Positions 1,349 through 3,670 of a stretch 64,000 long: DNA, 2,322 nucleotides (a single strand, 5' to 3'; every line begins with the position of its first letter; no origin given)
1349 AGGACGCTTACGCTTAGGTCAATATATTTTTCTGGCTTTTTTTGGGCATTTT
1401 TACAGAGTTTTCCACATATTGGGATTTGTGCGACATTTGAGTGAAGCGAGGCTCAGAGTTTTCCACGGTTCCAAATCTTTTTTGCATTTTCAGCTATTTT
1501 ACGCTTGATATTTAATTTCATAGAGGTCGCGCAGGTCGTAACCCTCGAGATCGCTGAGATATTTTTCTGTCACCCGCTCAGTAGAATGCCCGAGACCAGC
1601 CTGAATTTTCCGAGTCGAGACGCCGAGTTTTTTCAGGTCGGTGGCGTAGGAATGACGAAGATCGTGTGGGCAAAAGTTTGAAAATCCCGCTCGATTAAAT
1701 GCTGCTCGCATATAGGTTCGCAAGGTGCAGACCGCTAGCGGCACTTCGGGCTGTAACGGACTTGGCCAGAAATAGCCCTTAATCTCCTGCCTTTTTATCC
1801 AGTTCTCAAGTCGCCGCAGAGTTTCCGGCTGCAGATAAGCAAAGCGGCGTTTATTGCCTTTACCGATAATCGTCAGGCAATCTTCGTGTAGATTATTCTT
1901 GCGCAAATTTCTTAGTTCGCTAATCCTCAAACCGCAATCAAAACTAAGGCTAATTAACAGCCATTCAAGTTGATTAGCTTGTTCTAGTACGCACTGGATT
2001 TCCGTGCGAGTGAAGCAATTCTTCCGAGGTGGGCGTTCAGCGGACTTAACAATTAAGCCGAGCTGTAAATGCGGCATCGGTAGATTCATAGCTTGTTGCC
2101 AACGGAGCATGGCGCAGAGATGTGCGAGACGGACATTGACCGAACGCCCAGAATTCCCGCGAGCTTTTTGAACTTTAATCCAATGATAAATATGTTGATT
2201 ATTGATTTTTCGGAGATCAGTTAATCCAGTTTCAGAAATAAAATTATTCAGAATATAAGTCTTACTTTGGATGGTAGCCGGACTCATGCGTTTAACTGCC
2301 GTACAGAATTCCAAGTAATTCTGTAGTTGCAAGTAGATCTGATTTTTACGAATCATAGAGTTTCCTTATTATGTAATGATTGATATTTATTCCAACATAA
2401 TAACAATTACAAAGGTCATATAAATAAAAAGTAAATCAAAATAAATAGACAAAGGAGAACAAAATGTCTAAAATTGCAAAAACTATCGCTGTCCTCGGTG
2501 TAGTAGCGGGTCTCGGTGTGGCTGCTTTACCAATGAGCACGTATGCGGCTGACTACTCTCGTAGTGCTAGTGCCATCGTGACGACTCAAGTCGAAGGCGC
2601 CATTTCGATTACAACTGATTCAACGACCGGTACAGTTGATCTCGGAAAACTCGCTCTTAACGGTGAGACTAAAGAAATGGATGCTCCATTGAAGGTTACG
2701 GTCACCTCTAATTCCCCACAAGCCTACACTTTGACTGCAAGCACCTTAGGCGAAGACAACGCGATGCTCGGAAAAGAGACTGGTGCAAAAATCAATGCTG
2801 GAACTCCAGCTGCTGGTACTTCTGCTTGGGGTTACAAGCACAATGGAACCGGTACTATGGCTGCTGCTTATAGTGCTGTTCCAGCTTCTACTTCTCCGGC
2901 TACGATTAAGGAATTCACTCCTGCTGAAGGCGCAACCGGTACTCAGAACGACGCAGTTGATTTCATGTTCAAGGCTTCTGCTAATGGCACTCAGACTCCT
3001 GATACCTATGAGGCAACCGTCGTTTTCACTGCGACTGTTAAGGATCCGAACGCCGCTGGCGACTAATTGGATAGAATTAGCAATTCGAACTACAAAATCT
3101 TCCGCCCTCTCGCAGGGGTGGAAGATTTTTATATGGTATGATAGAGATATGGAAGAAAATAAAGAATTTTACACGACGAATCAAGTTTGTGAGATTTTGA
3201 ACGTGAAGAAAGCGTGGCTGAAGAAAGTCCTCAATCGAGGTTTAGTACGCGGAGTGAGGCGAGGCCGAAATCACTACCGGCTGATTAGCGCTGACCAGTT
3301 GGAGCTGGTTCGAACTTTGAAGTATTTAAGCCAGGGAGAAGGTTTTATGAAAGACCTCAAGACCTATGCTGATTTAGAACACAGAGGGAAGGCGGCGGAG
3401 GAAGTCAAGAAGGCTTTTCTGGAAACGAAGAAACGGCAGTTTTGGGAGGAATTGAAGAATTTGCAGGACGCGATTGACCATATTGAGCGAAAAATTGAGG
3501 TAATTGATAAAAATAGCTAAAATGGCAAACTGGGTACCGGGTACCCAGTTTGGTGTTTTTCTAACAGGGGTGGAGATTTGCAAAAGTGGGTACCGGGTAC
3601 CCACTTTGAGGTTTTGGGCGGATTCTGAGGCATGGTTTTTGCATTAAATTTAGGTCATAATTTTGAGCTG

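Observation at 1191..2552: Recombinase-containing invertible promoter switch toggling two surface-protein variants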

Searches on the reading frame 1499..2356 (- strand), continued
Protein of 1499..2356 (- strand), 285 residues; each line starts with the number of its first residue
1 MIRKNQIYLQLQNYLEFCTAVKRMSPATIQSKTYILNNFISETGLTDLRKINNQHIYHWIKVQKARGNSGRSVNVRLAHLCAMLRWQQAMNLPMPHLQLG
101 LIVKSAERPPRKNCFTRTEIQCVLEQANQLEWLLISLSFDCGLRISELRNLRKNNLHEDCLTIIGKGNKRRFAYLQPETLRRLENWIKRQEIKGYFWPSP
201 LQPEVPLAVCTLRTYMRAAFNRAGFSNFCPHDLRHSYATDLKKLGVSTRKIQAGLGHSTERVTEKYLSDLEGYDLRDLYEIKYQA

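Call 34: search_solved_structures(query=A1, max_evalue=0.00001)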
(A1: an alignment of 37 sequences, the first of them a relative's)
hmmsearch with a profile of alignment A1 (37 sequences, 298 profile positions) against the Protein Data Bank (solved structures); distinct sequences matched with E-value up to 0.00001: 14.
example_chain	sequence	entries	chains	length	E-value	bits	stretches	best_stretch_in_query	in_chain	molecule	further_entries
4a8e_A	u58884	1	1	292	2.4e-27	99.2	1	23-275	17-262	PROBABLE TYROSINE RECOMBINASE XERC-LIKE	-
2a3v_A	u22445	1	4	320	2.5e-22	82.8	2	208-279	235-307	site-specific recombinase IntI4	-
5hxy_A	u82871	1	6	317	2.1e-21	79.7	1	89-289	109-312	Tyrosine recombinase XerA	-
5dcf_A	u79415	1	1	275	2.5e-19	72.9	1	138-276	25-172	Tyrosine recombinase XerD,DNA translocase FtsK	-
1a0p_A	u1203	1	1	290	2.6e-19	72.8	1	137-275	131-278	SITE-SPECIFIC RECOMBINASE XERD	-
9i5v_14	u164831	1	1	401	7.6e-19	71.3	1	60-289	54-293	Ribosome-associated translation inhibitor RaiA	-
5c6k_A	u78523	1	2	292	7.6e-14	54.9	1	45-274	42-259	Integrase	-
5jjv_A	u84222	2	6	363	3e-11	46.4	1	134-274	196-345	Tyrosine recombinase XerH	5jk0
5vfz_A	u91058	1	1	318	6.9e-09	38.6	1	124-272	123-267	Gp33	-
6en0_A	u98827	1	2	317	1.3e-08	37.8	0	227-275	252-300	Int protein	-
5dor_A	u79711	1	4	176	1.3e-08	37.7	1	122-274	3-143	Integrase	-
6emy_A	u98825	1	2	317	4.5e-08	36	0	227-273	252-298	Int protein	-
6emz_A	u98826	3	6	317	7.3e-08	35.3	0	227-275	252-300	Int protein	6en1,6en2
3nkh_A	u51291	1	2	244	1.6e-06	30.9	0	205-273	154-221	Integrase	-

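Call 35: search_protein_families(library=ncbifam, proteins=[window:1499-2356:-, L001:8218-9147:+, L001:9171-10172:+], max_evalue=0.01)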
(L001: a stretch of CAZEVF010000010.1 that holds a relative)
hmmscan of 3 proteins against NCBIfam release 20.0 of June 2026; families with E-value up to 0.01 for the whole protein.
window:1499-2356:- (285 aa): 11 families
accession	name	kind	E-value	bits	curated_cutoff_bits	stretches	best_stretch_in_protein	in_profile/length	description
NF040815.2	recomb_XerA_Arch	equivalog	9e-32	110.7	220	1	21-268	9-253/263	site-specific tyrosine recombinase/integron integrase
TIGR02224.1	recomb_XerC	equivalog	6.1e-27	94.8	335.15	1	13-280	2-287/295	tyrosine recombinase XerC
TIGR02225.1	recomb_XerD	equivalog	4.8e-21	75.4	329.6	1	12-267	1-272/290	site-specific tyrosine recombinase XerD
NF001399.0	PRK00283.1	subfamily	1.6e-20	73.6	279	1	9-266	7-280/300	tyrosine recombinase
TIGR02249.1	integrase_gron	subfamily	2.4e-20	73.1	265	2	21-190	11-180/315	integron integrase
NF003462.0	PRK05084.1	equivalog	2.8e-12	46.1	267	2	228-267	303-342/360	tyrosine recombinase XerS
NF011946.0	PRK15417.1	equivalog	3.1e-09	36.5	435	1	215-265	260-311/337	integron integrase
NF007370.0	PRK09870.1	subfamily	1.8e-07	31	221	1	111-267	9-177/200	tyrosine-type DNA invertase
NF002331.0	PRK01287.1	subfamily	2.9e-07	29.8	371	1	6-266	25-309/365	site-specific tyrosine recombinase XerC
NF007371.0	PRK09871.1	subfamily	6.6e-07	29.1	222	1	216-267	120-172/198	tyrosine-type DNA invertase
NF040693.1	recomb_GmtY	equivalog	0.002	17.5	340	1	229-267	392-430/441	gamma-mobile-trio recombinase GmtY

L001:8218-9147:+ (309 aa): 0 families

L001:9171-10172:+ (333 aa): 0 families

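Call 55: search_protein_families(library=pfam, proteins=[L003:3178-4143:-, L004:6677-7603:+, L006:6762-7694:+, L007:6850-7785:+, L008:6706-7671:+, L009:3139-4065:-, L010:6732-7661:+, L011:6690-7622:+, L040:6543-7469:+, L043:4499-5437:+], max_evalue=0.1)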
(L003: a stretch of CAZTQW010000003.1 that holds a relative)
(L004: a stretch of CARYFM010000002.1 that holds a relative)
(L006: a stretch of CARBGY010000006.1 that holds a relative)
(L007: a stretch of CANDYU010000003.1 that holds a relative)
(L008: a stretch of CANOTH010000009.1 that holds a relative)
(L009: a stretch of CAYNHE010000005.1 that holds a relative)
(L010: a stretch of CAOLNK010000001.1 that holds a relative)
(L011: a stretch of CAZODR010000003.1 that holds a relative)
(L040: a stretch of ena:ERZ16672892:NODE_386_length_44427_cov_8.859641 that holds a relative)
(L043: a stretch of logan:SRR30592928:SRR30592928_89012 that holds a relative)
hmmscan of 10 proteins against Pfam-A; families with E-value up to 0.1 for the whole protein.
L003:3178-4143:- (321 aa): 5 families
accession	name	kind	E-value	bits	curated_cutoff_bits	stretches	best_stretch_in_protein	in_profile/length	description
PF22544.2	HYDIN_VesB_CFA65-like_Ig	-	1.4e-05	25.7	25.5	1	39-83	3-52/100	HYDIN/CFA65/VesB-like, Ig-like domain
PF06280.18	fn3_5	-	0.00016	22.8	27.6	1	57-150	10-104/112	Fn3-like domain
PF06030.18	WxLIP_PGBD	-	0.0074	16.8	27.3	1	51-142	23-119/121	WxL Interacting Protein, peptidoglycan binding domain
PF10633.15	NPCBM_assoc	-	0.057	14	24.4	0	111-143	44-76/78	NPCBM-associated, NEW3 domain of alpha-galactosidase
PF14147.11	Spore_YhaL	-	0.096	12.8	27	0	289-318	2-31/52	Sporulation protein YhaL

L004:6677-7603:+ (308 aa): 5 families
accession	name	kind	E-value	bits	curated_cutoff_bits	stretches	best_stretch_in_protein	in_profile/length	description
PF06280.18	fn3_5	-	0.0005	21.2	27.6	1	57-158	11-98/112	Fn3-like domain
PF22544.2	HYDIN_VesB_CFA65-like_Ig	-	0.0081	16.8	25.5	0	38-76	3-42/100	HYDIN/CFA65/VesB-like, Ig-like domain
PF19190.6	BACON_2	-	0.01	16.2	25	0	101-125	42-66/94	Viral BACON domain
PF14147.11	Spore_YhaL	-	0.02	15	27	1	280-304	2-26/52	Sporulation protein YhaL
PF06030.18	WxLIP_PGBD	-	0.036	14.5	27.3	1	50-133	23-111/121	WxL Interacting Protein, peptidoglycan binding domain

L006:6762-7694:+ (310 aa): 12 families
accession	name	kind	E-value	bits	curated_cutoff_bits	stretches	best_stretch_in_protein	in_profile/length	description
PF06280.18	fn3_5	-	4.4e-05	24.6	27.6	1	53-132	7-86/112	Fn3-like domain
PF06030.18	WxLIP_PGBD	-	0.00066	20.2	27.3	1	50-133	23-111/121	WxL Interacting Protein, peptidoglycan binding domain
PF10633.15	NPCBM_assoc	-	0.0056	17.3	24.4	0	108-134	42-68/78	NPCBM-associated, NEW3 domain of alpha-galactosidase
PF16158.11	N_BRCA1_IG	-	0.0079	17.2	28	1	46-129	4-80/108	Ig-like domain from next to BRCA1 gene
PF16116.10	DUF4832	-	0.0088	16.3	29.2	1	36-141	105-196/216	Domain of unknown function (DUF4832)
PF22544.2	HYDIN_VesB_CFA65-like_Ig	-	0.011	16.4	25.5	0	38-73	3-38/100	HYDIN/CFA65/VesB-like, Ig-like domain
PF21310.3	OCRL-like_ASH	-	0.015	15.8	27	0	57-128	18-74/109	Inositol polyphosphate 5-phosphatase OCRL-like, ASH domain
PF19912.4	DUF6385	-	0.032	14.7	26.8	0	59-82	9-32/82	Domain of unknown function (DUF6385)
PF19190.6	BACON_2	-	0.059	13.7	25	0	101-126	42-67/94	Viral BACON domain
PF15418.12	DUF4625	-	0.067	13.9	27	0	91-157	61-127/131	Domain of unknown function (DUF4625)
PF19271.4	Nis1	-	0.084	14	27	0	50-141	14-92/114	Nis1 family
PF10361.14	DUF2434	-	0.089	12.2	25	0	248-307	139-202/294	Protein of unknown function (DUF2434)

L007:6850-7785:+ (311 aa): 8 families
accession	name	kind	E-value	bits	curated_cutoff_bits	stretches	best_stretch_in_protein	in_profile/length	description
PF06280.18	fn3_5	-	3.4e-05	24.9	27.6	1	57-136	7-86/112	Fn3-like domain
PF16158.11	N_BRCA1_IG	-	0.0041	18.1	28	1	52-133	6-80/108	Ig-like domain from next to BRCA1 gene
PF14147.11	Spore_YhaL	-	0.0067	16.5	27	1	284-309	2-27/52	Sporulation protein YhaL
PF10633.15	NPCBM_assoc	-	0.012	16.2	24.4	0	111-139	41-69/78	NPCBM-associated, NEW3 domain of alpha-galactosidase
PF06030.18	WxLIP_PGBD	-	0.015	15.8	27.3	1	54-137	23-111/121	WxL Interacting Protein, peptidoglycan binding domain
PF05753.20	TRAP_beta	-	0.018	14.9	22.4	0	50-105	76-133/178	Translocon-associated protein beta (TRAPB)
PF22544.2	HYDIN_VesB_CFA65-like_Ig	-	0.024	15.3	25.5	0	42-86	3-52/100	HYDIN/CFA65/VesB-like, Ig-like domain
PF16116.10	DUF4832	-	0.03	14.5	29.2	1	40-145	105-196/216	Domain of unknown function (DUF4832)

L008:6706-7671:+ (321 aa): 4 families
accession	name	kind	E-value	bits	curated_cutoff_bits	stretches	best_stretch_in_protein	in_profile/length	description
PF22544.2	HYDIN_VesB_CFA65-like_Ig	-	6.3e-05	23.6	25.5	1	39-82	3-51/100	HYDIN/CFA65/VesB-like, Ig-like domain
PF06280.18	fn3_5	-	0.00013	23.1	27.6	1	60-150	13-104/112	Fn3-like domain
PF19912.4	DUF6385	-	0.015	15.7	26.8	0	61-82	10-31/82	Domain of unknown function (DUF6385)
PF06030.18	WxLIP_PGBD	-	0.021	15.3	27.3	0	52-142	24-119/121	WxL Interacting Protein, peptidoglycan binding domain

L009:3139-4065:- (308 aa): 8 families
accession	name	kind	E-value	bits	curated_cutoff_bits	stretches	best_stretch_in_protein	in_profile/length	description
PF02018.23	CBM_4_9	-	0.0076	17.1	25.9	1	24-107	35-114/136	Carbohydrate binding domain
PF22544.2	HYDIN_VesB_CFA65-like_Ig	-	0.011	16.4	25.5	1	39-72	4-37/100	HYDIN/CFA65/VesB-like, Ig-like domain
PF16158.11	N_BRCA1_IG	-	0.015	16.3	28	1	48-129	6-80/108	Ig-like domain from next to BRCA1 gene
PF06030.18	WxLIP_PGBD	-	0.024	15.1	27.3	0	50-133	23-111/121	WxL Interacting Protein, peptidoglycan binding domain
PF22334.1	TubZ_C_2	-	0.025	15.4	27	1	97-163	4-66/88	Phage tubulin-like protein, C-terminal domain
PF12389.13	Peptidase_M73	-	0.027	14.7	22.5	0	46-90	54-98/196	Camelysin metallo-endopeptidase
PF10633.15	NPCBM_assoc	-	0.053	14.1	24.4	0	108-135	42-69/78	NPCBM-associated, NEW3 domain of alpha-galactosidase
PF10361.14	DUF2434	-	0.082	12.3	25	0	245-302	136-197/294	Protein of unknown function (DUF2434)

L010:6732-7661:+ (309 aa): 9 families
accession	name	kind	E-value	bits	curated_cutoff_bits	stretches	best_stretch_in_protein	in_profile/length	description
PF06280.18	fn3_5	-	0.00034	21.7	27.6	1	54-131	8-86/112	Fn3-like domain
PF14147.11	Spore_YhaL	-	0.0029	17.7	27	1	279-308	2-31/52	Sporulation protein YhaL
PF16158.11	N_BRCA1_IG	-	0.0034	18.3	28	1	49-128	7-80/108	Ig-like domain from next to BRCA1 gene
PF22544.2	HYDIN_VesB_CFA65-like_Ig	-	0.0059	17.2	25.5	1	38-76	3-42/100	HYDIN/CFA65/VesB-like, Ig-like domain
PF12389.13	Peptidase_M73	-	0.0062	16.8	22.5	1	46-98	54-104/196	Camelysin metallo-endopeptidase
PF10633.15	NPCBM_assoc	-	0.014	16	24.4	0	109-136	44-71/78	NPCBM-associated, NEW3 domain of alpha-galactosidase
PF19271.4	Nis1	-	0.066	14.3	27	0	113-158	67-110/114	Nis1 family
PF06030.18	WxLIP_PGBD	-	0.07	13.6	27.3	0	50-132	23-111/121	WxL Interacting Protein, peptidoglycan binding domain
PF19190.6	BACON_2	-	0.072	13.5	25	0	95-128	42-70/94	Viral BACON domain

L011:6690-7622:+ (310 aa): 9 families
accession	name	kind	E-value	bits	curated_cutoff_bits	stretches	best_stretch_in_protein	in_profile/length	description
PF22544.2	HYDIN_VesB_CFA65-like_Ig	-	6.7e-07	29.9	25.5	1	39-77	3-42/100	HYDIN/CFA65/VesB-like, Ig-like domain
PF06280.18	fn3_5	-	6.9e-06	27.2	27.6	1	54-136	7-91/112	Fn3-like domain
PF10633.15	NPCBM_assoc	-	0.00044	20.8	24.4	1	103-135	34-68/78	NPCBM-associated, NEW3 domain of alpha-galactosidase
PF06030.18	WxLIP_PGBD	-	0.00089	19.7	27.3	1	52-141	24-118/121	WxL Interacting Protein, peptidoglycan binding domain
PF07610.17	DUF1573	-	0.0015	18.9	26.1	1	40-70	2-32/98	Protein of unknown function (DUF1573)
PF21310.3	OCRL-like_ASH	-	0.0024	18.5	27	0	43-129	3-74/109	Inositol polyphosphate 5-phosphatase OCRL-like, ASH domain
PF12389.13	Peptidase_M73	-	0.0088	16.3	22.5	1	39-68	45-75/196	Camelysin metallo-endopeptidase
PF07705.17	CARDB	-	0.029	15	22.7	0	50-151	14-92/101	CARDB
PF23619.1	Ig_VWA7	-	0.039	14.6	27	0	49-78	10-38/104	VWA7 Ig-like domain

L040:6543-7469:+ (308 aa): 6 families
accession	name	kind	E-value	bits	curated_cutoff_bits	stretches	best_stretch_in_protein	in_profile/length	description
PF06280.18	fn3_5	-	0.0011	20.1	27.6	1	48-135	3-90/112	Fn3-like domain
PF06030.18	WxLIP_PGBD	-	0.02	15.3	27.3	1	52-141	24-118/121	WxL Interacting Protein, peptidoglycan binding domain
PF10633.15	NPCBM_assoc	-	0.069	13.8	24.4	0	107-139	40-72/78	NPCBM-associated, NEW3 domain of alpha-galactosidase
PF14147.11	Spore_YhaL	-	0.078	13.1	27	0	280-299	2-21/52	Sporulation protein YhaL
PF22544.2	HYDIN_VesB_CFA65-like_Ig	-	0.089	13.5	25.5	0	39-77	3-42/100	HYDIN/CFA65/VesB-like, Ig-like domain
PF23619.1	Ig_VWA7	-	0.09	13.5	27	0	105-151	46-91/104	VWA7 Ig-like domain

L043:4499-5437:+ (312 aa): 6 families
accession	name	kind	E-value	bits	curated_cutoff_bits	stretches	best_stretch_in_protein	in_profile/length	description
PF06280.18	fn3_5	-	0.0005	21.2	27.6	1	58-136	8-86/112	Fn3-like domain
PF22544.2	HYDIN_VesB_CFA65-like_Ig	-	0.0032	18.1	25.5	1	42-77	3-38/100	HYDIN/CFA65/VesB-like, Ig-like domain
PF16116.10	DUF4832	-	0.014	15.6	29.2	1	40-145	105-196/216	Domain of unknown function (DUF4832)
PF07705.17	CARDB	-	0.036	14.7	22.7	0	48-92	51-95/101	CARDB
PF19912.4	DUF6385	-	0.051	14.1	26.8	0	64-95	10-38/82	Domain of unknown function (DUF6385)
PF06024.17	Orf78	-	0.073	13.8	29.4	0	274-310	57-93/101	Orf78 (ac78)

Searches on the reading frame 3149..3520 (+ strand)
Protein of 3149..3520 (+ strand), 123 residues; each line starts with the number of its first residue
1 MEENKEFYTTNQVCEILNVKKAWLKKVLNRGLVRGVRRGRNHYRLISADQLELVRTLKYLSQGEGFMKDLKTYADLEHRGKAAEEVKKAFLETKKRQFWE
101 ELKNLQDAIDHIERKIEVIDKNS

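Call 7: search_protein_families(library=pfam, proteins=[window:3149-3520:+], max_evalue=0.1)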
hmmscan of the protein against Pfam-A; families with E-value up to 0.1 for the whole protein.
window:3149-3520:+ (123 aa): 3 families
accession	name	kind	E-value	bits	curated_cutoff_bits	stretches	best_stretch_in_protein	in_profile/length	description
PF12728.13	HTH_17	-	6.5e-06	26.8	27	1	7-49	1-41/51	Helix-turn-helix domain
PF13411.12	MerR_1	-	6.8e-05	23.3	21.6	1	8-66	1-57/69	MerR HTH family regulatory protein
PF16193.11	AAA_assoc_2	-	0.06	14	34.3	0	17-48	44-75/81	AAA C-terminal domain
